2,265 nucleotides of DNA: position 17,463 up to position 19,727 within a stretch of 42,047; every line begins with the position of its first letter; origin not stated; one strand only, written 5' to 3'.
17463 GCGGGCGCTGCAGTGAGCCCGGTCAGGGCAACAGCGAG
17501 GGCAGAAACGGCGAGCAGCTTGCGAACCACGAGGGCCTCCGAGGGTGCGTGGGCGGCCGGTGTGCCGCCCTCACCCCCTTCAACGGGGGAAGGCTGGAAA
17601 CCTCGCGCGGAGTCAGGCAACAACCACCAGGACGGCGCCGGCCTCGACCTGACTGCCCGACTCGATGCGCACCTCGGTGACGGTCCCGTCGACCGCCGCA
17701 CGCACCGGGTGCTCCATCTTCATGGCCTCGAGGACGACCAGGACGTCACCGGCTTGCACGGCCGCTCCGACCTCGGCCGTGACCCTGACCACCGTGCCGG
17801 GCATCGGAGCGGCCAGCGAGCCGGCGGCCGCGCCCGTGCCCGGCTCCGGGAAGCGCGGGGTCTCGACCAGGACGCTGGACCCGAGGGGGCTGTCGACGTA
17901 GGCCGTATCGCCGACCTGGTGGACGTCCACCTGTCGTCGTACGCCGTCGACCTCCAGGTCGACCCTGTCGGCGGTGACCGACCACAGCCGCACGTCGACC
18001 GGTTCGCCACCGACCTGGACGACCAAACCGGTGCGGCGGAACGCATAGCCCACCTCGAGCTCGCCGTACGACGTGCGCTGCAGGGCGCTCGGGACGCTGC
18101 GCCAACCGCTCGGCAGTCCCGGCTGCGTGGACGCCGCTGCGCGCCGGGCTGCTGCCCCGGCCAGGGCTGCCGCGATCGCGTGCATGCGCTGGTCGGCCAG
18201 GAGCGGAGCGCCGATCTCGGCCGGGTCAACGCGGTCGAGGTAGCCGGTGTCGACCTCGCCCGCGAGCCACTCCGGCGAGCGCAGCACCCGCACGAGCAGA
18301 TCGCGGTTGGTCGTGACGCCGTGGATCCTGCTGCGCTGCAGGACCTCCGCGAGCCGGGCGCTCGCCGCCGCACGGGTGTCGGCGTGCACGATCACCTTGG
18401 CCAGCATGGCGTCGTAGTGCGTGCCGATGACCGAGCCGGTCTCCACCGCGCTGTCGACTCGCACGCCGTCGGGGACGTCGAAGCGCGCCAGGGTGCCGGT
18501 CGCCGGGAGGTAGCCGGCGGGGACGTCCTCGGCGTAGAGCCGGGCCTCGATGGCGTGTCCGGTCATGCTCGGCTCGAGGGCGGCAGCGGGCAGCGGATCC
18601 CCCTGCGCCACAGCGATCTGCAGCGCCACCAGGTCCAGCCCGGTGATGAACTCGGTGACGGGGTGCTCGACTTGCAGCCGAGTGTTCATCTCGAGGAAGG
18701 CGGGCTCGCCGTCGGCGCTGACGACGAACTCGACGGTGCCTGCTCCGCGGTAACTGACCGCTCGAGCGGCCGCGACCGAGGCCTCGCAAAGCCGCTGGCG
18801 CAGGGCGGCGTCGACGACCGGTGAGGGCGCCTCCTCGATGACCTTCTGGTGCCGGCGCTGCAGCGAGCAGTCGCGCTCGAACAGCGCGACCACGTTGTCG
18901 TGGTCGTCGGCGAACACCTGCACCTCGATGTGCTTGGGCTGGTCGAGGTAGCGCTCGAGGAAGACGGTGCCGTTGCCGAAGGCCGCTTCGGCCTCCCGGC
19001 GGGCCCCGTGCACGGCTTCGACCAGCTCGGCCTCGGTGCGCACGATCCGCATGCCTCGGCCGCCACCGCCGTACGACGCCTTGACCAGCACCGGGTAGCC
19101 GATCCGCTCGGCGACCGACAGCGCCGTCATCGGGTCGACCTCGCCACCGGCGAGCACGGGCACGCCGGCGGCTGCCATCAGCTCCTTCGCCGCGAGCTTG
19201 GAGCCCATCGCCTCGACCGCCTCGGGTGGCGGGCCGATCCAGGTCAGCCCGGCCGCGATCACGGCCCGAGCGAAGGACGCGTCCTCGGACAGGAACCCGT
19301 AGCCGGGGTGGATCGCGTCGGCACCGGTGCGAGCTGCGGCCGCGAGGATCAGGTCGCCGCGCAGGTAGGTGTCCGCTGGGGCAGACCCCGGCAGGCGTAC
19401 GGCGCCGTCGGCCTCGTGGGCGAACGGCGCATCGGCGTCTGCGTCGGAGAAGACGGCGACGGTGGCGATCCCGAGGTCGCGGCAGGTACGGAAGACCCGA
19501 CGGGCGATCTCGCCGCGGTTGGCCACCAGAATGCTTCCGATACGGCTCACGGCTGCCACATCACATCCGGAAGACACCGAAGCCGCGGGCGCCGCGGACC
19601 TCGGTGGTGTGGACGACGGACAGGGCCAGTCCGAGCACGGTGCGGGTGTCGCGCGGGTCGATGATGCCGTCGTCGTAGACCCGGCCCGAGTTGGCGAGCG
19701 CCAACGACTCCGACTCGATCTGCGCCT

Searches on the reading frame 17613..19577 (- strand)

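Call 80: search_protein_families(library=pfam, proteins=[window:17613-19577:-], max_evalue=0.01)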
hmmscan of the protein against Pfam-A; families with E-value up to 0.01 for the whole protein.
window:17613-19577:- (654 aa): 12 families
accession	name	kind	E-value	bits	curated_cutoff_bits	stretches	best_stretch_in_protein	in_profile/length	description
PF02786.22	CPSase_L_D2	-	1.3e-74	250.7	19.8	1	127-330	2-209/211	Carbamoyl-phosphate synthase L chain, ATP binding domain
PF00289.28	Biotin_carb_N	-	1.9e-40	138.2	25.5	1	13-120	2-109/110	Biotin carboxylase, N-terminal domain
PF02785.25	Biotin_carb_C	-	3.3e-30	104.8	32.4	1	344-448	1-107/108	Biotin carboxylase C-terminal domain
PF00364.28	Biotin_lipoyl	-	3.9e-18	65.5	22.1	1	588-652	3-72/73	Biotin-requiring enzyme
PF07478.18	Dala_Dala_lig_C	-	1.3e-11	44.8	24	1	153-299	29-174/204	D-ala D-ala ligase C-terminus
PF21139.3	BT_MCC_alpha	-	9.2e-10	39.4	31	1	467-572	5-115/118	Methylcrotonyl-CoA carboxylase, alpha-subunit, BT domain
PF13533.13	Biotin_lipoyl_2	-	1.1e-08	35.1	29.8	2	588-617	3-32/32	Biotin-lipoyl like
PF02222.28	ATP-grasp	-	3.8e-06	27.1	27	1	154-297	24-159/179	ATP-grasp domain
PF01071.24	GARS_A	-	4.2e-05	23.9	27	1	125-235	1-112/194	Phosphoribosylglycinamide synthetase, ATP-grasp (A) domain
PF13437.12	HlyD_3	-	0.00087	20.4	22.2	0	588-617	2-31/106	HlyD family secretion protein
PF01597.25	GCV_H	-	0.0032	17.8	22.2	0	590-636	27-74/122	Glycine cleavage H-protein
PF16576.10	HlyD_D23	-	0.0045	16.7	30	0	621-654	107-140/214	Barrel-sandwich domain of CusB or HlyD membrane-fusion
